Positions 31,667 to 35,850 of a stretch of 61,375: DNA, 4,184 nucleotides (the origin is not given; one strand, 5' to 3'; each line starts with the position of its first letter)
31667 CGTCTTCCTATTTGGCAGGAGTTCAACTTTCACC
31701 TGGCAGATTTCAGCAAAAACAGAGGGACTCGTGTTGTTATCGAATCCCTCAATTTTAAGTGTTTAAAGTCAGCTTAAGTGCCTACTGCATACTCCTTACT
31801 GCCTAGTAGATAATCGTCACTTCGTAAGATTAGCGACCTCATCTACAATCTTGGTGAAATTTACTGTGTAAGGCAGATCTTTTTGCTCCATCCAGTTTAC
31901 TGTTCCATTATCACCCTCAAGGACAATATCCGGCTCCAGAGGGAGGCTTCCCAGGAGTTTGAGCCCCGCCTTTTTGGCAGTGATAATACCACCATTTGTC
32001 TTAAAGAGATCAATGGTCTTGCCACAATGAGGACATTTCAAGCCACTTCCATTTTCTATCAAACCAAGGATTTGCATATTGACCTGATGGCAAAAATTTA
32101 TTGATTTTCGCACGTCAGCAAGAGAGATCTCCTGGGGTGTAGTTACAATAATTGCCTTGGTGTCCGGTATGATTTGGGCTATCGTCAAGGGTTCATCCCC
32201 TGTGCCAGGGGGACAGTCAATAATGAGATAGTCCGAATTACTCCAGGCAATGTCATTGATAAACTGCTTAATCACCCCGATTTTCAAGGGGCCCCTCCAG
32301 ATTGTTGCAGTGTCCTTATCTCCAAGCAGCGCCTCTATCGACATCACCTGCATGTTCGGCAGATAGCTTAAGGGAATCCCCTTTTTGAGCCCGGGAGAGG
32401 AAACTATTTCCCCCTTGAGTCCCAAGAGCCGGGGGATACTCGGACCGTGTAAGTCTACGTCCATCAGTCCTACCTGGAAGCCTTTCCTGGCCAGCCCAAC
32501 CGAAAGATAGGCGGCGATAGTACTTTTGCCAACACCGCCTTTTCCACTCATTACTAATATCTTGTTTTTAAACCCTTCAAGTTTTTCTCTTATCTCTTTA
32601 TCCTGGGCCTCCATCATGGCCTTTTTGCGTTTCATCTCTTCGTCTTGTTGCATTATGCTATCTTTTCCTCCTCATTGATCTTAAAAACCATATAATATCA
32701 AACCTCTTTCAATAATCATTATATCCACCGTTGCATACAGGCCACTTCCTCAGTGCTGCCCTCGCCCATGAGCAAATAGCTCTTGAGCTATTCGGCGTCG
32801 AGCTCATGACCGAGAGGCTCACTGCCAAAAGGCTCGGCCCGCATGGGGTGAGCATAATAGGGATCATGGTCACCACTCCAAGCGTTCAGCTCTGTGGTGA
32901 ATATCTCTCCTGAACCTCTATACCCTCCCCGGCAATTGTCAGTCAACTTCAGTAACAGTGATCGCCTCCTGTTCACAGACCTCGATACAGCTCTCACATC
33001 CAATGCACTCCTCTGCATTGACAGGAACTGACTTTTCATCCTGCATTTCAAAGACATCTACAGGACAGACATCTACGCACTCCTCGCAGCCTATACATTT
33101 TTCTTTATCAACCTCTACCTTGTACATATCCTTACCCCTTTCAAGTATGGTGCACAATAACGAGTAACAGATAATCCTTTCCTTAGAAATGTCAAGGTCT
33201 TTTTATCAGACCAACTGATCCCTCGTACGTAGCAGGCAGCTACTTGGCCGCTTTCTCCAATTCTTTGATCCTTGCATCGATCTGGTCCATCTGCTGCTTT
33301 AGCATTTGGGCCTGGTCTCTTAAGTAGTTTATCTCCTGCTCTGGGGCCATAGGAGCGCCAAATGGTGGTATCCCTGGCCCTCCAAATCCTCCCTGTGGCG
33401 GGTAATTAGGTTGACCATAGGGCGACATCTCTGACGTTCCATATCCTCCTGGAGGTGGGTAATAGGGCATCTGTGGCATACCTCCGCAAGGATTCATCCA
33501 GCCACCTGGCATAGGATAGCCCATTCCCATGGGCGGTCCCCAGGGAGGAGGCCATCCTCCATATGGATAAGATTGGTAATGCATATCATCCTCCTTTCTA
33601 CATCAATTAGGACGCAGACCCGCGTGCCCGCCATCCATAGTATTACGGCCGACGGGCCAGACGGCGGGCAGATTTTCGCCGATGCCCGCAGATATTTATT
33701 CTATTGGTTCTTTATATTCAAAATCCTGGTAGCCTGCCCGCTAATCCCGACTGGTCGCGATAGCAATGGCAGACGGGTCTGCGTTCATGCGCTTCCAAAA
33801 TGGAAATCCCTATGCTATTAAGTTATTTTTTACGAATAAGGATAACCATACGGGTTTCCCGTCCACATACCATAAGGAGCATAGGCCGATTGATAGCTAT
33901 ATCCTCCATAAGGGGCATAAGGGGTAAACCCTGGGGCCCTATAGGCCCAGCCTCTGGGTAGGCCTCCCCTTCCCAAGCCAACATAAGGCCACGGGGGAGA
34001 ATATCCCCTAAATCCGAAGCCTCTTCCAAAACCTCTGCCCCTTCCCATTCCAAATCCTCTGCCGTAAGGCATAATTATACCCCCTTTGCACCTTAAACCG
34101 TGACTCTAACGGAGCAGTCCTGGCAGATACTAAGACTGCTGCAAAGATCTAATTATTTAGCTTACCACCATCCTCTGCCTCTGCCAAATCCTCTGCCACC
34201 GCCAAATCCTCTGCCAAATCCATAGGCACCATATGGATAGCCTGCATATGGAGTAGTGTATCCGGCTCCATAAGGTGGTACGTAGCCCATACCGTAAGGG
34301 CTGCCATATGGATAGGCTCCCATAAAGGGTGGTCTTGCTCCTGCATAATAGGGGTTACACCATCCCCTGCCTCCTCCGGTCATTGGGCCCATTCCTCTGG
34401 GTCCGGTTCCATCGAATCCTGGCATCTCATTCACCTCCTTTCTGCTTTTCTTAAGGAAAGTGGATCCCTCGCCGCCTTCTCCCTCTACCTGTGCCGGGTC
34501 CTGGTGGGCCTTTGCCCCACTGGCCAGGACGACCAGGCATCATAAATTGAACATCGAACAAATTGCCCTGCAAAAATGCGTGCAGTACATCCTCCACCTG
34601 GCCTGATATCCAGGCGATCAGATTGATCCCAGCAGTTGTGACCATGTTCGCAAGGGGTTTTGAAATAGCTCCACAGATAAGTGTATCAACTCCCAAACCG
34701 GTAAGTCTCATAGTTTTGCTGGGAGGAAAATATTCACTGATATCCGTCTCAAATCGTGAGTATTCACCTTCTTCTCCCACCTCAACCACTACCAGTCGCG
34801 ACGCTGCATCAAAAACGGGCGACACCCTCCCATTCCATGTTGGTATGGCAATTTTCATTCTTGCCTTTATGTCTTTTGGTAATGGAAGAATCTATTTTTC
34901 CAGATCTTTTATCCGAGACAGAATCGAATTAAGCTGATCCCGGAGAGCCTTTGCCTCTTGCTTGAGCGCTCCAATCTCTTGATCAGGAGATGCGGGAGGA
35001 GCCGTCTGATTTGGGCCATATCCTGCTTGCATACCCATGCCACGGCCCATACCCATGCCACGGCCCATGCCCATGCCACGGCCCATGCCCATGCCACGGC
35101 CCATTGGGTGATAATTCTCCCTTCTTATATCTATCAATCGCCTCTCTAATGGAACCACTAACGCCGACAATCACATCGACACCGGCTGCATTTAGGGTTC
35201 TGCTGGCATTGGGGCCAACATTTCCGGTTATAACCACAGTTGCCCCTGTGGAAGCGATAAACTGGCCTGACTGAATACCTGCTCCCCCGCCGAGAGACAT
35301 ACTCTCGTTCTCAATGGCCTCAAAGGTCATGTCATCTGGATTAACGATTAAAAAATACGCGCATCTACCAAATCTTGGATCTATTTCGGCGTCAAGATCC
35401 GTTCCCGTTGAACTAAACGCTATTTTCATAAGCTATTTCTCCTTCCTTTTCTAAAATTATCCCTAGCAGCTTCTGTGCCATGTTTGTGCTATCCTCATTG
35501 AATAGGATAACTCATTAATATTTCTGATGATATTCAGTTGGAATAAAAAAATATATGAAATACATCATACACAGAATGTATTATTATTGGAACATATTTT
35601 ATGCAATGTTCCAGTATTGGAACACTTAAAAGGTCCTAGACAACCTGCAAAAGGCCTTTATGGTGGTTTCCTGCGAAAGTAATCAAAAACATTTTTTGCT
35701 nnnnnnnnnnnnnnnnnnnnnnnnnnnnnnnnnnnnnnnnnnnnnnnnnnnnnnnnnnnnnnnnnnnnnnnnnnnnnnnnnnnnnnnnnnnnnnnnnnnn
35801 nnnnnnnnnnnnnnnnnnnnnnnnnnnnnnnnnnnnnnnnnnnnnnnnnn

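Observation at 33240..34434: Three consecutive small proteins built almost entirely of G/Y/P/R/M low-complexity sequence (RGG- and GY-type)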

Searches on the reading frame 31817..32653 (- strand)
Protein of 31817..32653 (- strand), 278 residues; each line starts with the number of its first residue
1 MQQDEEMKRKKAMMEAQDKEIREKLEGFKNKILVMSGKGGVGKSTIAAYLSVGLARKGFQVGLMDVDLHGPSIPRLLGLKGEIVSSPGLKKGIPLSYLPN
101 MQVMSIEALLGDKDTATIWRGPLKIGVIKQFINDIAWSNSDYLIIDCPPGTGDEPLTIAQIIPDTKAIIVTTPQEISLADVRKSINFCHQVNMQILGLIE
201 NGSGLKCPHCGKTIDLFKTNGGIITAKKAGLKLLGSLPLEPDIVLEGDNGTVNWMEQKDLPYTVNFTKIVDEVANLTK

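Call 3: search_protein_families(library=pfam, proteins=[window:31817-32653:-], max_evalue=1)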
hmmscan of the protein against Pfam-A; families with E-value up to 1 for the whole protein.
window:31817-32653:- (278 aa): 22 families
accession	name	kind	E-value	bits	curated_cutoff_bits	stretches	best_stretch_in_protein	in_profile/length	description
PF10609.15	ParA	-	1.7e-88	296.7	27.1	1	29-273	3-245/246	NUBPL iron-transfer P-loop NTPase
PF13614.12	AAA_31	-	6.3e-11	43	27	1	31-194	3-170/177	AAA domain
PF01656.29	CbiA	-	1.9e-10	41.2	25.4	1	32-180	1-54/125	CobQ/CobB/MinD/ParA nucleotide binding domain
PF09140.17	MipZ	-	4e-10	39.9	20.7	1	32-165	3-124/262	ATPase MipZ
PF02374.21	ArsA_ATPase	-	4.9e-06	26.4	24.3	1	31-65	2-36/305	Anion-transporting ATPase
PF20720.3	nSTAND3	-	2.7e-05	24.3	27.2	1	29-61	16-48/155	Novel STAND NTPase 3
PF13500.12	AAA_26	-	8.9e-05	22.9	27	1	164-243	128-194/198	AAA domain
PF03193.22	RsgA_GTPase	-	0.00098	19.4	30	1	13-51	88-127/174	RsgA GTPase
PF03308.22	MeaB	-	0.0038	16.7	23.1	1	30-68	33-71/273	Methylmalonyl Co-A mutase-associated GTPase MeaB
PF24460.1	DUF7575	-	0.0075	16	28.5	1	204-215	3-14/28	Domain of unknown function (DUF7575)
PF00142.24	Fer4_NifH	-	0.0092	15.9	25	1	33-67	3-37/271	4Fe-4S iron sulfur cluster binding proteins, NifH/frxC family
PF16575.11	CLP1_P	-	0.016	15.5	26.6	1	37-71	1-35/188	mRNA cleavage and polyadenylation factor CLP1 P-loop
PF24883.2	NPHP3_N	-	0.025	15.2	24.8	1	17-56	8-48/164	Nephrocystin 3, N-terminal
PF00931.28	NB-ARC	-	0.034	13.8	23.5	1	19-48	6-36/248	NB-ARC domain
PF01583.26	APS_kinase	-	0.04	14.4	21.1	1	31-67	3-39/152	Adenylylsulphate kinase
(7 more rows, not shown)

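Call 4: search_protein_families(library=ncbifam, proteins=[window:31817-32653:-], max_evalue=1)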
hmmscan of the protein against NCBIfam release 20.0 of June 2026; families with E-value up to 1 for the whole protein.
window:31817-32653:- (278 aa): 50 families (the best 25 are shown)
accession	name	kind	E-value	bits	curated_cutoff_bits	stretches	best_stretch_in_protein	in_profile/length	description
NF041136.1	MrpORP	equivalog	1.4e-107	360.2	450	1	28-276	4-251/365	iron-sulfur cluster carrier protein MrpORP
NF008669.0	PRK11670.1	equivalog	2.7e-62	210.8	348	1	23-274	101-350/369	iron-sulfur cluster carrier protein ApbC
TIGR01969.1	minD_arch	subfamily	2.9e-17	62.7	201.75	2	32-81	3-52/251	cell division ATPase MinD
TIGR01968.1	minD_bact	equivalog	7.2e-16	58.3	212.9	2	31-84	3-56/261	septum site-determining protein MinD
NF041546.1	ParA_partition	equivalog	2.1e-10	40.5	180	2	32-68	2-38/203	ParA family partition ATPase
TIGR01007.1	eps_fam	subfamily_domain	3.2e-09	36.6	108.05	2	31-73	19-61/204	polysaccharide biosynthesis tyrosine autokinase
NF047398.1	AAA_KGGVGR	domain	1.2e-08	35.5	90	1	32-79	5-52/190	KGGVGR-motif variant AAA ATPase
TIGR04291.1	arsen_driv_ArsA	equivalog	2.2e-08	33.3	650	1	15-66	305-356/565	arsenical pump-driving ATPase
NF008079.0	PRK10818.1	equivalog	9e-08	31.8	508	1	32-70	5-43/270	septum site-determining protein MinD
TIGR03453.1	partition_RepA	equivalog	1.9e-07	30.3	348.45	2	31-83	106-157/387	plasmid partitioning protein RepA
TIGR03018.1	pepcterm_TyrKin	hypoth_equivalog_domain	5e-07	29.3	230.65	1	18-82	27-89/207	XrtA-associated tyrosine autokinase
NF010443.0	PRK13869.1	subfamily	5.7e-07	28.7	446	2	32-81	124-172/405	plasmid-partitioning protein RepA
NF053622.1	ATPseBagAMYCTU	equivalog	1.9e-06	27.5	400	1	30-67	7-44/325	ATPase BagA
TIGR03371.1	cellulose_yhjQ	equivalog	3.3e-06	26.8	157.85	1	31-69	3-41/246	cellulose biosynthesis protein BcsQ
NF041417.1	ArsA_halo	exception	6.2e-06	25.2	800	1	11-65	313-368/617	arsenical pump-driving ATPase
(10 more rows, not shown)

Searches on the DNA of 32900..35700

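Call 83: search_rna_families(source=window, start=32900, end=35700, threshold=evalue, max_evalue=1)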
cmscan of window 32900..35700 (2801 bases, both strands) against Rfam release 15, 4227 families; matches with E-value up to 1: 1.
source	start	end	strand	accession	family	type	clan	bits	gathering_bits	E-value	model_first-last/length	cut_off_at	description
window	34380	34505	+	RF01956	NEAT1_2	Gene; lncRNA;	-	18.3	60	0.88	1-116/116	no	Nuclear enriched abundant transcript 1 conserved region 2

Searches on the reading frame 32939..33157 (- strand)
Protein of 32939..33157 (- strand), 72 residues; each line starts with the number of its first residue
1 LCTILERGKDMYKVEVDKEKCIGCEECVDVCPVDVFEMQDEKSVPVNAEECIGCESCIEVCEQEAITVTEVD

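Call 3: search_protein_families(library=pfam, proteins=[window:32939-33157:-], max_evalue=1)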
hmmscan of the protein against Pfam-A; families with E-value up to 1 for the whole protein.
window:32939-33157:- (72 aa): 19 families
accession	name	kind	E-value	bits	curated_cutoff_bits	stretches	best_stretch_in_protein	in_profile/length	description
PF12838.12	Fer4_7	-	1.3e-18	67.6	27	3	20-64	1-51/52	4Fe-4S dicluster domain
PF14697.11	Fer4_21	-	1.6e-17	63.8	35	2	15-67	2-58/59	4Fe-4S dicluster domain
PF00037.32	Fer4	-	2.1e-15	56.2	21.1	2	14-36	1-23/24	4Fe-4S binding domain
PF13187.11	Fer4_9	-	1e-12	48.3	27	2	20-66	1-52/52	4Fe-4S dicluster domain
PF13237.11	Fer4_10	-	1.8e-11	44.2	25.5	1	14-61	2-52/53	4Fe-4S dicluster domain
PF12837.12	Fer4_6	-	3.5e-11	42.9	25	2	13-36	1-24/24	4Fe-4S binding domain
PF12797.12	Fer4_2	-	6.6e-11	41.9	24.5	2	13-33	2-22/22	4Fe-4S binding domain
PF25160.1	LdpA_Fe-S-bd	-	2.9e-08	33.8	27.6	2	13-40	20-47/49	LdpA Fe-S cluster-binding domain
PF13370.11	Fer4_13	-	6.7e-08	33.5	24.5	2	16-43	1-27/58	4Fe-4S single cluster domain of Ferredoxin I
PF12800.12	Fer4_4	-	6.9e-08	32.6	24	2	19-33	2-16/17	4Fe-4S binding domain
PF13484.11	Fer4_16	-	4.9e-07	30.9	30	2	20-43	1-23/66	4Fe-4S double cluster binding domain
PF12798.12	Fer4_3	-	5.7e-06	27.2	27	2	21-34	1-14/15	4Fe-4S binding domain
PF13459.11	Fer4_15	-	2.4e-05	25.4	22.4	1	14-40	1-26/66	4Fe-4S single cluster domain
PF17179.9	Fer4_22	-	2.5e-05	25.5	27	2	11-34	71-94/95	4Fe-4S dicluster domain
PF13183.11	Fer4_8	-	0.00026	21.9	27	3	19-33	3-17/68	4Fe-4S dicluster domain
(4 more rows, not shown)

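Call 4: search_protein_families(library=ncbifam, proteins=[window:32939-33157:-], max_evalue=1)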
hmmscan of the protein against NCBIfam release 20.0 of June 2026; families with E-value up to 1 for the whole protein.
window:32939-33157:- (72 aa): 119 families (the best 25 are shown)
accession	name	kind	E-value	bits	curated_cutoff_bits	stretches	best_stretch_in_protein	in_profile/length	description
NF040864.1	HgcB_ferredoxin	equivalog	1.8e-14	53.4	99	1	10-69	5-64/93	mercury methylation ferredoxin HgcB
NF043039.1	HgcAB_like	equivalog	3.3e-14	53.3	285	1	8-66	289-349/350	HgcAB-like fusion protein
NF006221.0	PRK08348.1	subfamily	2.8e-12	46.5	124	1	13-68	38-94/136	NADH-plastoquinone oxidoreductase subunit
NF038196.1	ferrodoxin_EFR1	subfamily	3e-12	47.1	75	1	13-69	179-232/242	EFR1 family ferrodoxin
TIGR01944.1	rnfB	subfamily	1.9e-11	43.9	68.7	1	14-71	108-165/190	RnfABCDGE type electron transport complex subunit B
TIGR04395.1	cutC_activ_rSAM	equivalog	2.1e-11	43.7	360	1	5-69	40-106/309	choline TMA-lyase-activating enzyme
NF058577.1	FdxA_fam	equivalog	4.4e-11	42.8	65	2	18-65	6-52/52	4Fe-4S ferredoxin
TIGR02936.1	fdxN_nitrog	equivalog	5.8e-11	42.4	80.55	2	11-40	13-42/91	ferredoxin III, nif-specific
TIGR02700.1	flavo_MJ0208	hypoth_equivalog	1.8e-10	40.5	251.35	1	15-68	144-196/234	dihydromethanopterin reductase (acceptor)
NF045874.1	Vhu_polyferre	exception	3e-10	39.4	600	1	7-68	184-245/381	F420-non-reducing hydrogenase associated-polyferredoxin VhuB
TIGR02179.1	PorD_KorD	subfamily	8e-10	38.7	60.05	1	13-69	19-75/78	2-oxoacid:acceptor oxidoreductase, delta subunit, pyruvate/2-ketoisovalerate family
TIGR01971.1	NuoI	subfamily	1.4e-09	37.6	113.05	1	7-70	30-102/121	NADH-quinone oxidoreductase, chain I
NF004914.0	PRK06273.1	equivalog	1.8e-09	37.6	163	2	11-46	43-78/167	ferredoxin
NF003475.0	PRK05113.1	equivalog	2e-09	37.6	203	1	15-71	109-165/190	electron transport complex subunit RsxB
NF004541.0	PRK05888.2-2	equivalog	3.5e-09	36.7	217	1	15-71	57-116/168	NADH-quinone oxidoreductase subunit NuoI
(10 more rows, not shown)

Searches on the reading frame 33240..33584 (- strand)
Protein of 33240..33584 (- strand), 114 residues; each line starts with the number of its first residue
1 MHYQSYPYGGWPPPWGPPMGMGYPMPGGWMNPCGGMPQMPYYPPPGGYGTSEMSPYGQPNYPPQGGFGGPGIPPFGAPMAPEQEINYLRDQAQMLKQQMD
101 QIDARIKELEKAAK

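Call 3: search_protein_families(library=pfam, proteins=[window:33240-33584:-], max_evalue=1)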
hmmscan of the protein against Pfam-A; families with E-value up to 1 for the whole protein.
window:33240-33584:- (114 aa): 3 families
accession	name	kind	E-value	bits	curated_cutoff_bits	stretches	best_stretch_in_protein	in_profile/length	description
PF17253.7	DUF5320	-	1.1e-07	33.4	27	1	18-109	9-99/99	Family of unknown function (DUF5320)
PF10046.14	BLOC1_2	-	0.031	15.1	33.4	1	84-114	52-82/96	Biogenesis of lysosome-related organelles complex-1 subunit 2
PF05377.16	FlaC_arch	-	0.33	11.8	27.8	1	82-109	13-40/55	Flagella accessory protein C (FlaC)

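Call 4: search_protein_families(library=ncbifam, proteins=[window:33240-33584:-], max_evalue=1)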
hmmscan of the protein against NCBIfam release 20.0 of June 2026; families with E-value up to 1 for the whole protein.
window:33240-33584:- (114 aa): 4 families
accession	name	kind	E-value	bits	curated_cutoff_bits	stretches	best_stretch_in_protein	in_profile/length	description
TIGR00293.1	TIGR00293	equivalog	0.0099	16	53.9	1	83-113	6-36/129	prefoldin subunit alpha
NF041454.1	FspA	equivalog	0.035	14.6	120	1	81-111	105-135/138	flagellum-secreted nonflagellar protein FspA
NF040878.1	SE1561_fam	subfamily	0.041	13.8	40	1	82-104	2-24/46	SE1561 family protein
NF047408.1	SA0632_fam_LP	equivalog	0.1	12.2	70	1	82-112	35-65/68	SA0632 family lipoprotein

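Call 17: find_encoding_contigs(protein=window:33240-33584:-, flank=10000, max_places=6)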
Protein window:33240-33584:- (114 aa): no gene with exactly this product is on record in the collection.

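Call 77: predict_structure(alignment_id=A2)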
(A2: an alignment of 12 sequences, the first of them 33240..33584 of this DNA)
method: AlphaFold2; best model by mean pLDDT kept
length: 114 residues; sequences in the alignment: 12
mean_pLDDT: 59.4   pTM: 0.32
mean pLDDT of the five models: 59.4, 59.3, 58.9, 57.3, 56.9
residues with pLDDT >= 90: 21; 70-90: 15; 50-70: 18; < 50: 60
segments of 3 or more residues with pLDDT < 50: 1-7, 20-23, 25-31, 33-37, 39-70
pLDDT, mean of each block of 10 residues (from residue 1): 43 52 45 46 41 42 43 59 86 93 95 84
secondary structure, 60 per line:
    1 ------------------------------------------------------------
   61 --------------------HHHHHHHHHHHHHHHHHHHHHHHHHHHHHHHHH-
elements in order: H81-113
